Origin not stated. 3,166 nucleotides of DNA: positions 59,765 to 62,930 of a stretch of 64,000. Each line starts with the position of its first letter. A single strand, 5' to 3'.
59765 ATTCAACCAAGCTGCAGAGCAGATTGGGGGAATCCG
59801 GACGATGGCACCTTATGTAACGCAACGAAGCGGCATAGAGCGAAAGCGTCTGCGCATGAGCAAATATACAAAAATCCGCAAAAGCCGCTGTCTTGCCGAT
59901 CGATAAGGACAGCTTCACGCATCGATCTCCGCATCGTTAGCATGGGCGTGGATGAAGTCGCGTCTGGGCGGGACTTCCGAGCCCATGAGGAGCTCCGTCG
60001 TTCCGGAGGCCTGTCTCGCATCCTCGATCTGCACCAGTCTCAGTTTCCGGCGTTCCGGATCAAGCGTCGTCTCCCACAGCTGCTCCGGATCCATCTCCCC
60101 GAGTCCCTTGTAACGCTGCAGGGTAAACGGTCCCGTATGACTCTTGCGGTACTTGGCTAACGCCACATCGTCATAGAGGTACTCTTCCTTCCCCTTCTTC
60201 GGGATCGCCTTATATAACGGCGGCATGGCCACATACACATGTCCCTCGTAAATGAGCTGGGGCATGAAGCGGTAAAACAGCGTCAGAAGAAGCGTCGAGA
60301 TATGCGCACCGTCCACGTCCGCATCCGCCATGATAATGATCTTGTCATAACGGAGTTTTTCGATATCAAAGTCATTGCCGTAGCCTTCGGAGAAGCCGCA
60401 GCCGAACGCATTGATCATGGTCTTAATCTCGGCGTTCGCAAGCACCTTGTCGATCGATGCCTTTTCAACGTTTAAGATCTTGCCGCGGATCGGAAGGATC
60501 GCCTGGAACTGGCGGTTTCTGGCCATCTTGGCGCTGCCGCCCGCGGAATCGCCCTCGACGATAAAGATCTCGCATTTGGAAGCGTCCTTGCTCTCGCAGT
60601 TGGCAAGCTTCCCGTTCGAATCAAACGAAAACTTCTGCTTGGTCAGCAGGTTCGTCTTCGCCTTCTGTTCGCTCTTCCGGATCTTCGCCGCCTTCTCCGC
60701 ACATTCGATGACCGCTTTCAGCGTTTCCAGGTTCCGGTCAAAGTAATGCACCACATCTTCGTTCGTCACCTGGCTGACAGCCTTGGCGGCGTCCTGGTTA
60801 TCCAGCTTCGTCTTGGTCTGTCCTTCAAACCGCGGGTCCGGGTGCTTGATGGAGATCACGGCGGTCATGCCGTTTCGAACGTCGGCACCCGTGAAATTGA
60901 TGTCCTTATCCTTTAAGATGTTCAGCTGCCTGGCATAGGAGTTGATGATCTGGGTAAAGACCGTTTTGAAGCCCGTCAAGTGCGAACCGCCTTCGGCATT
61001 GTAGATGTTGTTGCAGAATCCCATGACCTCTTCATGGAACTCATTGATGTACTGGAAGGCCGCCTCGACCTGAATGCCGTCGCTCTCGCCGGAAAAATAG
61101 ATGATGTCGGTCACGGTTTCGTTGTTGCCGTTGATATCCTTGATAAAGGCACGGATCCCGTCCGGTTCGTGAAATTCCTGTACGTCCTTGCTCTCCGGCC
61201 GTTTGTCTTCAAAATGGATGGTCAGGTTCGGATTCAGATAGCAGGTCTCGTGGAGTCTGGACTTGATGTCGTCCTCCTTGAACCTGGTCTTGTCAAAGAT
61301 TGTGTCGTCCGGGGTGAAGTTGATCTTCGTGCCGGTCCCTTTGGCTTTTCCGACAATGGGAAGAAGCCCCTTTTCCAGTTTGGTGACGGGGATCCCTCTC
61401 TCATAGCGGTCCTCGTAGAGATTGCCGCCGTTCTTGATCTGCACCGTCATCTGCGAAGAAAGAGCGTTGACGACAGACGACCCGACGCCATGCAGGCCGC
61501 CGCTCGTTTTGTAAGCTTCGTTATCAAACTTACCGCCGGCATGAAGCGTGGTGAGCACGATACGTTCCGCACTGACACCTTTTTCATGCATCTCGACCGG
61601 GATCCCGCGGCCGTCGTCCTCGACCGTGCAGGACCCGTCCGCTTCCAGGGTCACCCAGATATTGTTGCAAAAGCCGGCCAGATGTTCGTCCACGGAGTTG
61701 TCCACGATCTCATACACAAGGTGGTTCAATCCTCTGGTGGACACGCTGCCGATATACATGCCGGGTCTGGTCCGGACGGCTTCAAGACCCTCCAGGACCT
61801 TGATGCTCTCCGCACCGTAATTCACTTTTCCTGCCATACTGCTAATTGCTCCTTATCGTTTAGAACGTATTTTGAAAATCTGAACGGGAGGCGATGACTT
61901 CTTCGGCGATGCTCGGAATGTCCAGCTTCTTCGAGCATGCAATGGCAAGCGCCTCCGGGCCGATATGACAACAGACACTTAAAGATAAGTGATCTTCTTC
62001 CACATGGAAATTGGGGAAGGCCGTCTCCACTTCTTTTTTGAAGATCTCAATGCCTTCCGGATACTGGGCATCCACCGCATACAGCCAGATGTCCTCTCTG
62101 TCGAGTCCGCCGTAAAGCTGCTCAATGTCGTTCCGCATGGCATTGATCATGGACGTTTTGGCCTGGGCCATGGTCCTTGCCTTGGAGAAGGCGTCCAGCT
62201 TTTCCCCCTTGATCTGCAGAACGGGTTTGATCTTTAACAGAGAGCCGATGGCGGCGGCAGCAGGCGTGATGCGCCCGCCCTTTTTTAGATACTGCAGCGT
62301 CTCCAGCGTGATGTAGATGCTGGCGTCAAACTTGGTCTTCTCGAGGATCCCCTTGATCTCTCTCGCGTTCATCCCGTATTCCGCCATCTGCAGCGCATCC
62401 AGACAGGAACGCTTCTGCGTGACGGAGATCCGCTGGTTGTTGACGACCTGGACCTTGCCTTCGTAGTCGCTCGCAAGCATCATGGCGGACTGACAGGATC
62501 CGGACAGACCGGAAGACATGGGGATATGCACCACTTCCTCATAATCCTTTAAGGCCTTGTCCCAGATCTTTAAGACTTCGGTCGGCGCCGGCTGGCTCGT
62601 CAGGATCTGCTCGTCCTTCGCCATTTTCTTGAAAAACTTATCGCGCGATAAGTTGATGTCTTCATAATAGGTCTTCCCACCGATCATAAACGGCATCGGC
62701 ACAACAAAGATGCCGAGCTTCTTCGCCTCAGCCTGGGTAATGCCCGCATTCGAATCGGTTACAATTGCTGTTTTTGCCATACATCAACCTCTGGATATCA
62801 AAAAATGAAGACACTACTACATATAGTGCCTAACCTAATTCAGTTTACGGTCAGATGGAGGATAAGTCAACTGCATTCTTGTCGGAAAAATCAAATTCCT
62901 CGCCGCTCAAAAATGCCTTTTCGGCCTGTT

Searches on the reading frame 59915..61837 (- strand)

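Call 38: search_protein_families(library=pfam, proteins=[window:59915-61837:-], max_evalue=0.00001)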
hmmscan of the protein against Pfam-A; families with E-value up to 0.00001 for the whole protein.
window:59915-61837:- (640 aa): 4 families
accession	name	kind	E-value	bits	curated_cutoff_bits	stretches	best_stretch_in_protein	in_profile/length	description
PF00204.31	DNA_gyraseB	-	3.7e-52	176.7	27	1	227-395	1-172/173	DNA gyrase B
PF00986.26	DNA_gyraseB_C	-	5.6e-25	87.7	29.8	1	571-629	4-62/63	DNA gyrase B subunit, carboxyl terminus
PF01751.28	Toprim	-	2.1e-19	69.9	23.1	1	423-537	1-94/96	Toprim domain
PF02518.31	HATPase_c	-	3.8e-16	60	26.4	1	35-176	4-107/111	Histidine kinase-, DNA gyrase B-, and HSP90-like ATPase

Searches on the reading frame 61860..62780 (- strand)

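Call 38: search_protein_families(library=pfam, proteins=[window:61860-62780:-], max_evalue=0.00001)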
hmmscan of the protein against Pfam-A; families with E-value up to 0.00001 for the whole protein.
window:61860-62780:- (306 aa): 1 family
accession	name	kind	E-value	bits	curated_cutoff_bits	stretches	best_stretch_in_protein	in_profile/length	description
PF02645.21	DegV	-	1.1e-61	209.1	27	1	3-284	1-279/280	Uncharacterised protein, DegV family COG1307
